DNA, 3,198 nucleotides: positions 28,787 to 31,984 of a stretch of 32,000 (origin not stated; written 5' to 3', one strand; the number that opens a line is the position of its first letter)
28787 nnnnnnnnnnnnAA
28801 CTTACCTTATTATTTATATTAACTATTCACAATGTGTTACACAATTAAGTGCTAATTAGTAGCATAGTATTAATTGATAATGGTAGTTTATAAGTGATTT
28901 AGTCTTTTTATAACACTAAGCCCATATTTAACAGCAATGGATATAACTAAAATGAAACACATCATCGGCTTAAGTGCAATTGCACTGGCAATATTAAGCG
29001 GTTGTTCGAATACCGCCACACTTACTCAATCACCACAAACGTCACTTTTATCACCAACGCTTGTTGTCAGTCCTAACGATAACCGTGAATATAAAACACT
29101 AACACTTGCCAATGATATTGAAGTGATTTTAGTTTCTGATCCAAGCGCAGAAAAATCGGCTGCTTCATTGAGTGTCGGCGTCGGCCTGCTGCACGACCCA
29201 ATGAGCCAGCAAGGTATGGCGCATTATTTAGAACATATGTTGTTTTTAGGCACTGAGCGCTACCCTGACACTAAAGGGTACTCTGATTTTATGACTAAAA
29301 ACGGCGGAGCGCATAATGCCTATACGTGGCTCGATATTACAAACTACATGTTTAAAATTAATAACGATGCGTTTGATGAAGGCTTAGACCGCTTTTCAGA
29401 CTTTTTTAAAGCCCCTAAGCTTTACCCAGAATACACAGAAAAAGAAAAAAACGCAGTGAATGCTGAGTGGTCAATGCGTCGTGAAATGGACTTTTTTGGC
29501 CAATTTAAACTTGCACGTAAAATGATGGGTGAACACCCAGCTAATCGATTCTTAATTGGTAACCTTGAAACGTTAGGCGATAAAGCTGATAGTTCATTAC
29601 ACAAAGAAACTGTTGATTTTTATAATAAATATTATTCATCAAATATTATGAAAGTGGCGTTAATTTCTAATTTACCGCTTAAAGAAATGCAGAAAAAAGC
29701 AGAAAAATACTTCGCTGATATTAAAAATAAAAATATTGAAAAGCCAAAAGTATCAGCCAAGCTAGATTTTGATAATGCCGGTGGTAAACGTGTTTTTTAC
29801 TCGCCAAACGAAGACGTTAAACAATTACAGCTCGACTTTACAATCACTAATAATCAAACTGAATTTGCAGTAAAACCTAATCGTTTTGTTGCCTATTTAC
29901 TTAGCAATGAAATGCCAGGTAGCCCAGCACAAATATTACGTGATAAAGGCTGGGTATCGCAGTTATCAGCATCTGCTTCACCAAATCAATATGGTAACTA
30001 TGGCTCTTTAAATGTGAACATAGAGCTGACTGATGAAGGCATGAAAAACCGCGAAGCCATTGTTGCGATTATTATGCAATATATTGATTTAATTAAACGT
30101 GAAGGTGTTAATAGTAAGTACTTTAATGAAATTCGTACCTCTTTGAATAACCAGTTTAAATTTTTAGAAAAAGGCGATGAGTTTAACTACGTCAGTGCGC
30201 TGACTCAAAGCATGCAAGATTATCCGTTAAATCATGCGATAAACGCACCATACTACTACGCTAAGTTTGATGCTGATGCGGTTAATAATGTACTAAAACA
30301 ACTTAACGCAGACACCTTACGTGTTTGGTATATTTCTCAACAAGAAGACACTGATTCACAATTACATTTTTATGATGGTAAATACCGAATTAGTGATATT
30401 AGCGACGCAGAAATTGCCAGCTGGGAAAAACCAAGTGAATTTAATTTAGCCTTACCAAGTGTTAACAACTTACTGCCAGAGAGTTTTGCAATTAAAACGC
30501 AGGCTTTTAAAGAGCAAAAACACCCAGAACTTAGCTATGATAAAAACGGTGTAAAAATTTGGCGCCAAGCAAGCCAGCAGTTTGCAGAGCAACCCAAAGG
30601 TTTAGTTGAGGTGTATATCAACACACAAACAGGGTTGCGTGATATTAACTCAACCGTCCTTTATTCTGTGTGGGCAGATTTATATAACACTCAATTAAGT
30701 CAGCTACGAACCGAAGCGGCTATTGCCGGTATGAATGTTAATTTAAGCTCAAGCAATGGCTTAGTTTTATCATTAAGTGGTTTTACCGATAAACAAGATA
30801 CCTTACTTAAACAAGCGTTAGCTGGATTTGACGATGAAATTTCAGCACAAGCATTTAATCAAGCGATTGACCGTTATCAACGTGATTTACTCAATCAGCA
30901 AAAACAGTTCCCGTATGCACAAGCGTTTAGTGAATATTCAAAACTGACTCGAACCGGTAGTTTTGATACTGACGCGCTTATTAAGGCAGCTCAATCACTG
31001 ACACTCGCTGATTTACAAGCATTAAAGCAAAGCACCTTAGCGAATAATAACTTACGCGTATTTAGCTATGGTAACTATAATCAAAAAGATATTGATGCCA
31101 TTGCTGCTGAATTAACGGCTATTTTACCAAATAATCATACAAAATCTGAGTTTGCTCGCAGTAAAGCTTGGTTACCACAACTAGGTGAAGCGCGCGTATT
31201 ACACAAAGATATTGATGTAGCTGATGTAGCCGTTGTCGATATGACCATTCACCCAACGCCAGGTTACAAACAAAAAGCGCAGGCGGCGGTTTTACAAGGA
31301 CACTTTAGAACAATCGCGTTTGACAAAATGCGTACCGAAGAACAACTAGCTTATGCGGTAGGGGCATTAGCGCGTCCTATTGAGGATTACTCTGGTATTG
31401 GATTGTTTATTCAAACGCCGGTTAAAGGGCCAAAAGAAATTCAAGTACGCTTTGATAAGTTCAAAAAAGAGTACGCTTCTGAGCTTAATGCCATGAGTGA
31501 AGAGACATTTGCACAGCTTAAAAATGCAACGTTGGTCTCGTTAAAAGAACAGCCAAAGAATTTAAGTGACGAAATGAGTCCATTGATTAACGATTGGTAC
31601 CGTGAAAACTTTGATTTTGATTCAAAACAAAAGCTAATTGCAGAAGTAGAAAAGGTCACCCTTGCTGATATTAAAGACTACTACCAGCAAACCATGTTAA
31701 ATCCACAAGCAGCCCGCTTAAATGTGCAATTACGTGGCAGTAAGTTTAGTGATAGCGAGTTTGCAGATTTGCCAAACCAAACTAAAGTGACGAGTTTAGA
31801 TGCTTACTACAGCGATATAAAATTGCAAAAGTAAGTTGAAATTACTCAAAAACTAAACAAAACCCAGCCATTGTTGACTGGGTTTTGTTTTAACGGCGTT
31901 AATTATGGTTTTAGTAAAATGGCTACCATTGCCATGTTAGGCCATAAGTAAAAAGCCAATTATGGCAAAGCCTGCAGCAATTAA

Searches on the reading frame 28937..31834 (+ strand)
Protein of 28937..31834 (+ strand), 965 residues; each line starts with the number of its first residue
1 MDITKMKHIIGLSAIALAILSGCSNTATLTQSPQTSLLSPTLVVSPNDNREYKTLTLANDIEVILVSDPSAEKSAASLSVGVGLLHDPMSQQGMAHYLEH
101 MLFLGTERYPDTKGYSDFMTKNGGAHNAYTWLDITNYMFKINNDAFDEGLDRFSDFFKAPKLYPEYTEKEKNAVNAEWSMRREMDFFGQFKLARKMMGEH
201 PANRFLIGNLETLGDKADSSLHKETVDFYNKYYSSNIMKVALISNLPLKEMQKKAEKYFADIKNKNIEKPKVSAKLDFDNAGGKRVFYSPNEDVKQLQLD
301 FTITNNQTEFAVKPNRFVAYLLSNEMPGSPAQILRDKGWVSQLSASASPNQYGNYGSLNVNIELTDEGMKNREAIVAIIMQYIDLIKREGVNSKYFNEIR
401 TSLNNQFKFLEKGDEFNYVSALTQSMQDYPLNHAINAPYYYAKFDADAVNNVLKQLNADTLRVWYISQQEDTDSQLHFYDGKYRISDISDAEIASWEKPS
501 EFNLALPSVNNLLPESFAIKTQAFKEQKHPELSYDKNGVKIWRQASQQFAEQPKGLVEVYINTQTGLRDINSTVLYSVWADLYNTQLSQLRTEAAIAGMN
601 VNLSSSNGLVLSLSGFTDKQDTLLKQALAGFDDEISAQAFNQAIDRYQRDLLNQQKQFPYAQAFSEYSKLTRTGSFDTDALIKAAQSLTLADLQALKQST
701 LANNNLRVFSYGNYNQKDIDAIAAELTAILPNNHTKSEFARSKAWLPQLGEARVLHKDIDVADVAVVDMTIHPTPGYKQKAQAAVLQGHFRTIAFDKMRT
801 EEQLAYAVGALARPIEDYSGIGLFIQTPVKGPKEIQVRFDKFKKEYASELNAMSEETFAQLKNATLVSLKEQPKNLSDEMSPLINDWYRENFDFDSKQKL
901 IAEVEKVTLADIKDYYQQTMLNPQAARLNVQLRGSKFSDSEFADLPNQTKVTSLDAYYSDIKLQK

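Call 16: search_protein_families(library=pfam, proteins=[window:28937-31834:+], max_evalue=0.001)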
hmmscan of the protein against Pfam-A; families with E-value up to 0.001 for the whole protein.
window:28937-31834:+ (965 aa): 4 families
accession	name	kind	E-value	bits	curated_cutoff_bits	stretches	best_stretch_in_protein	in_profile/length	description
PF16187.10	Peptidase_M16_M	-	2.4e-61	207.7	29.7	1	407-683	1-283/284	Middle or third domain of peptidase_M16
PF05193.26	Peptidase_M16_C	-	1e-35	123.7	23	2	227-403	9-181/181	Peptidase M16 inactive domain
PF00675.25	Peptidase_M16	-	2.3e-30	105.9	22.3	1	63-196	2-145/149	Insulinase (Peptidase family M16)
PF22456.1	PqqF-like_C_4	-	4.7e-21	75.2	27.5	1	790-881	6-97/100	PQQ synthase PqqF-like, C-terminal lobe domain 4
